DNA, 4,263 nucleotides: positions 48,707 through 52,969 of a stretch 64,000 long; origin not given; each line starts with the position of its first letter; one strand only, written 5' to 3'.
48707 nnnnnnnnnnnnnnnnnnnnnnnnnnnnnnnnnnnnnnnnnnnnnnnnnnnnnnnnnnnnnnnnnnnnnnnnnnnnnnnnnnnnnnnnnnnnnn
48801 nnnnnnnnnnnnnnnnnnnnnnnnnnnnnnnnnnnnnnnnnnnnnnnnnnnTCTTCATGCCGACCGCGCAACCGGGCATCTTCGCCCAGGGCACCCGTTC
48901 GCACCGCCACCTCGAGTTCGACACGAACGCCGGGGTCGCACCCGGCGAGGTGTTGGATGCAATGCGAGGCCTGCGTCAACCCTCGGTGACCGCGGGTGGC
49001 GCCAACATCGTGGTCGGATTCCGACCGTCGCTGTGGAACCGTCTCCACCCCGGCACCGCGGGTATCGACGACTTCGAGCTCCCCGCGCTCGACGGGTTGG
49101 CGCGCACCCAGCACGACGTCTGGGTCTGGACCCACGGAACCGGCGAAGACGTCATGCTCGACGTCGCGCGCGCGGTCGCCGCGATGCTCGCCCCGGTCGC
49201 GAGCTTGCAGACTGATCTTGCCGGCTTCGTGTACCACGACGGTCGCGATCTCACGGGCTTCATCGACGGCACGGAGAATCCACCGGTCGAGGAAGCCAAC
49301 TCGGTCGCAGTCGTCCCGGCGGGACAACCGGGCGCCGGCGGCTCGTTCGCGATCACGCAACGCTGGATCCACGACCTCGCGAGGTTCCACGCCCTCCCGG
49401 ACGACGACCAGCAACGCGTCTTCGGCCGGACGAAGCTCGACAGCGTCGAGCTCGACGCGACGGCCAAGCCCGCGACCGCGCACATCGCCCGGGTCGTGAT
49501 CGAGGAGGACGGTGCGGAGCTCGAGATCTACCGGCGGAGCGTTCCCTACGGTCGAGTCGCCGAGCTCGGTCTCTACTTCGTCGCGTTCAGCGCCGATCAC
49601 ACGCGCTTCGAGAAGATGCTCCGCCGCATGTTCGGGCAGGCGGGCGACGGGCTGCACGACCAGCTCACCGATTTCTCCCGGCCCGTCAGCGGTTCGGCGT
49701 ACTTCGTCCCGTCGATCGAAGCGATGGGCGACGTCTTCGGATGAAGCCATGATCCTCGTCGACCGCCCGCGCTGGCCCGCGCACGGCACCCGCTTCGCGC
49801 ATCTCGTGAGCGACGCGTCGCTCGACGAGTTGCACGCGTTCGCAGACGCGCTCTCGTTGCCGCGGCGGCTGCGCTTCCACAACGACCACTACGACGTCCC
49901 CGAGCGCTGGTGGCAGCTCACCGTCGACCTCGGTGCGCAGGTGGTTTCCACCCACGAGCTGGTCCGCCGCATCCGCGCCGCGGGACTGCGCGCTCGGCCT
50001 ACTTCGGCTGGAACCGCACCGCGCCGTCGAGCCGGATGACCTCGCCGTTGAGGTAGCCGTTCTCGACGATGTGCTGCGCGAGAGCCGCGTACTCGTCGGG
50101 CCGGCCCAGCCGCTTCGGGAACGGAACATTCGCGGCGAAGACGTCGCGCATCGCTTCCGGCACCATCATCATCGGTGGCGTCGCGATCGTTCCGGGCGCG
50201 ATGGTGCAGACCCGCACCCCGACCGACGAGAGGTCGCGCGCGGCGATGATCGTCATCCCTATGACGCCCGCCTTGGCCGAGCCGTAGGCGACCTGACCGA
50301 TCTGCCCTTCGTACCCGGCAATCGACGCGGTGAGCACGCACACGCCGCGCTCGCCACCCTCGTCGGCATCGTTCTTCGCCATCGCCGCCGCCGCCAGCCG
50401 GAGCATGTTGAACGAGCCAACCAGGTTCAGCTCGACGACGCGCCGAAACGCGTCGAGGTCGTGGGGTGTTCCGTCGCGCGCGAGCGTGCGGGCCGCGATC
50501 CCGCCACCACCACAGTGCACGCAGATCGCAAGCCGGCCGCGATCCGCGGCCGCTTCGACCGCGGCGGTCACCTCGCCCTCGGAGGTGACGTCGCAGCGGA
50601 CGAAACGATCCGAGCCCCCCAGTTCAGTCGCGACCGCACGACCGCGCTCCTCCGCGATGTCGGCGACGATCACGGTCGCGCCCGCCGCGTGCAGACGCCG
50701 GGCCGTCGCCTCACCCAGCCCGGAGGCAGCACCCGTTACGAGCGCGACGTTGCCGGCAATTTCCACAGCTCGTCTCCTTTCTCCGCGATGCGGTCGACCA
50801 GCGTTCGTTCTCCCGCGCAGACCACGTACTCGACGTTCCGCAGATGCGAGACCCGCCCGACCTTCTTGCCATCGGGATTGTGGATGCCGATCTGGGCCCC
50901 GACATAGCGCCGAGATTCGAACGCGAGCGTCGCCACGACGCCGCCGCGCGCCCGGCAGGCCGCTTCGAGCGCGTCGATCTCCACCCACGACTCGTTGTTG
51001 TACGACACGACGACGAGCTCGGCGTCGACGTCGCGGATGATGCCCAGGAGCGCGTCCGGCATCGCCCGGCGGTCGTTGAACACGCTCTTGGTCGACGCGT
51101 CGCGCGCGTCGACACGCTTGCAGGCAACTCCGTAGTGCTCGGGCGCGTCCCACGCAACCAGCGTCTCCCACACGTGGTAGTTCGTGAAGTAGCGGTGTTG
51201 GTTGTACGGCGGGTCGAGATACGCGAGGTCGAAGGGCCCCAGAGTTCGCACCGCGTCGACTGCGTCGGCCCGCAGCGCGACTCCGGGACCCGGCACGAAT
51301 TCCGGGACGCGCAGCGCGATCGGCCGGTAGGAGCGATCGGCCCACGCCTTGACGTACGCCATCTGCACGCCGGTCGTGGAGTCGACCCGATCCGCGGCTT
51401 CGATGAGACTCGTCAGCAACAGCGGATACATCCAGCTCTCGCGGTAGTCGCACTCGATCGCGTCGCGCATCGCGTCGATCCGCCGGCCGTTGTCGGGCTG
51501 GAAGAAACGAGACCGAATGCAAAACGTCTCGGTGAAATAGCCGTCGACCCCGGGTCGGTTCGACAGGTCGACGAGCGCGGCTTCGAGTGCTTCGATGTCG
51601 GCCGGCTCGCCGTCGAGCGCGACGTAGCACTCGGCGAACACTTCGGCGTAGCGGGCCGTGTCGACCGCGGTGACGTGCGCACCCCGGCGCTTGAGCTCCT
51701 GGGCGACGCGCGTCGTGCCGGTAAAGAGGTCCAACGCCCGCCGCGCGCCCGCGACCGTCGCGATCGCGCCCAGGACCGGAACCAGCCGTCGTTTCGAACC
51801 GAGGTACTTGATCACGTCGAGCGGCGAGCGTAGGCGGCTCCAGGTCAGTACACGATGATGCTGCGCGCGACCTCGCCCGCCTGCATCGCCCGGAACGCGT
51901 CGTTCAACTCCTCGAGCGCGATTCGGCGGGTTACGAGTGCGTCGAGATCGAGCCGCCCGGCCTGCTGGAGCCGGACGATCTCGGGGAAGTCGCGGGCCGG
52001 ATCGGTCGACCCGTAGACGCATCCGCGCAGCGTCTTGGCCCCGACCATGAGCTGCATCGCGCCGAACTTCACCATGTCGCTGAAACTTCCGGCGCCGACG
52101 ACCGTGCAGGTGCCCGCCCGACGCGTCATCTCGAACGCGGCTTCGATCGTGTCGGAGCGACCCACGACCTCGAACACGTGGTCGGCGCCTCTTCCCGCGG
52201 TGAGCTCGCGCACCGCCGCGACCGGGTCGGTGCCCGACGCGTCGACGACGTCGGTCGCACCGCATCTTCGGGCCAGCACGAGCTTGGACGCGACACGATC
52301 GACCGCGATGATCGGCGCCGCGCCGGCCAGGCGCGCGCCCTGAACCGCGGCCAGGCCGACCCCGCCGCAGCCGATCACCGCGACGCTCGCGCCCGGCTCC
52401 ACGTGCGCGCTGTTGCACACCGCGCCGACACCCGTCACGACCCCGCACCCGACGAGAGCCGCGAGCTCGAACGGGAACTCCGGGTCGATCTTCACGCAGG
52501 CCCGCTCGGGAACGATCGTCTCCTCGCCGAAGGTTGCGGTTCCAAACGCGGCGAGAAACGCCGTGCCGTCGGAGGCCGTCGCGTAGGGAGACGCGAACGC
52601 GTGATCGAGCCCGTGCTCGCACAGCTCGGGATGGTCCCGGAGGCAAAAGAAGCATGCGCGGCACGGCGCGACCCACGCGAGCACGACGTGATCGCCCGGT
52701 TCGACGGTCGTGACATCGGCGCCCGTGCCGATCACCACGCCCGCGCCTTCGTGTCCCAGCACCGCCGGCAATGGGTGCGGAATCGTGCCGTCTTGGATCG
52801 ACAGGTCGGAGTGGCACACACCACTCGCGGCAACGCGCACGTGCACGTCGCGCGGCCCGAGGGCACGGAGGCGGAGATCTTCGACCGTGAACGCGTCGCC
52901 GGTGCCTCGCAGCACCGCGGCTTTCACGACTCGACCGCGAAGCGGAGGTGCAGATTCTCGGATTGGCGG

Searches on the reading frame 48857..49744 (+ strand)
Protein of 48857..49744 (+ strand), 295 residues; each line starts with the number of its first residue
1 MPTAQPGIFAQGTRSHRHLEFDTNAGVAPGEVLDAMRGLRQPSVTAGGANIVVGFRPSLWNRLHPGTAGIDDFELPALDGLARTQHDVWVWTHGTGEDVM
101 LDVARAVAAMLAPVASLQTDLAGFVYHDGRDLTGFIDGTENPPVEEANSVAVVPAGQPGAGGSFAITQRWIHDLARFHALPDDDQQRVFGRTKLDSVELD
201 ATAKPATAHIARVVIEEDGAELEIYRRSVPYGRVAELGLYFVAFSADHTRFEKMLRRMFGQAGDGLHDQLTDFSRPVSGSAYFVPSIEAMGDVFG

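Call 25: search_protein_families(library=pfam, proteins=[window:48857-49744:+], max_evalue=0.00001)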
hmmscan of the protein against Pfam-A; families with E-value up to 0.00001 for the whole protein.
window:48857-49744:+ (295 aa): 1 family
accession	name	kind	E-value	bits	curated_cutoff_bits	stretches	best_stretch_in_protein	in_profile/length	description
PF20628.3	Dyp_perox_C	-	1.4e-45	155.5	20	1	129-288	2-165/166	Dyp-type peroxidase, C-terminal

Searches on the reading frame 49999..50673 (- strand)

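Call 25: search_protein_families(library=pfam, proteins=[window:49999-50673:-], max_evalue=0.00001)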
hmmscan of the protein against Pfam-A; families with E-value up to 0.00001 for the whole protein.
window:49999-50673:- (224 aa): 2 families
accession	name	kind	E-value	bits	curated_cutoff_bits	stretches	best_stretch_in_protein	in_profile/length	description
PF13561.12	adh_short_C2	-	1.9e-29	103.3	27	1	4-217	26-233/236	Enoyl-(Acyl carrier protein) reductase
PF00106.31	adh_short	-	1.2e-26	93.8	26.6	1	2-169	28-188/195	short chain dehydrogenase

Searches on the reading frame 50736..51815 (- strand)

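Call 25: search_protein_families(library=pfam, proteins=[window:50736-51815:-], max_evalue=0.00001)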
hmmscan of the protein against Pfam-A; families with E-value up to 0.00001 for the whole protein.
window:50736-51815:- (359 aa): 1 family
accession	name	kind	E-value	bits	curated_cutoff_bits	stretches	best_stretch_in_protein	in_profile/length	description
PF02086.21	MethyltransfD12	-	6e-31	108.5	22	1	4-283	1-250/253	D12 class N6 adenine-specific DNA methyltransferase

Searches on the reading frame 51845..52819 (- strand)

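Call 25: search_protein_families(library=pfam, proteins=[window:51845-52819:-], max_evalue=0.00001)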
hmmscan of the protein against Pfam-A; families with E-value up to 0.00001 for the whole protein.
window:51845-52819:- (324 aa): 4 families
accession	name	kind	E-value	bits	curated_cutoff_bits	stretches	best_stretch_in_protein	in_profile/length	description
PF00107.32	ADH_zinc_N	-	8.2e-30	103.8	31.8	1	153-284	1-126/129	Zinc-binding dehydrogenase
PF08240.17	ADH_N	-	7.7e-18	65.1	23.5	1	1-112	14-103/104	Alcohol dehydrogenase GroES-like domain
PF13602.12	ADH_zinc_N_2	-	2.1e-10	42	27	1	187-317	2-128/134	Zinc-binding dehydrogenase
PF16912.11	Glu_dehyd_C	-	6.6e-07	29.4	34.9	1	137-311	26-200/211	Glucose dehydrogenase C-terminus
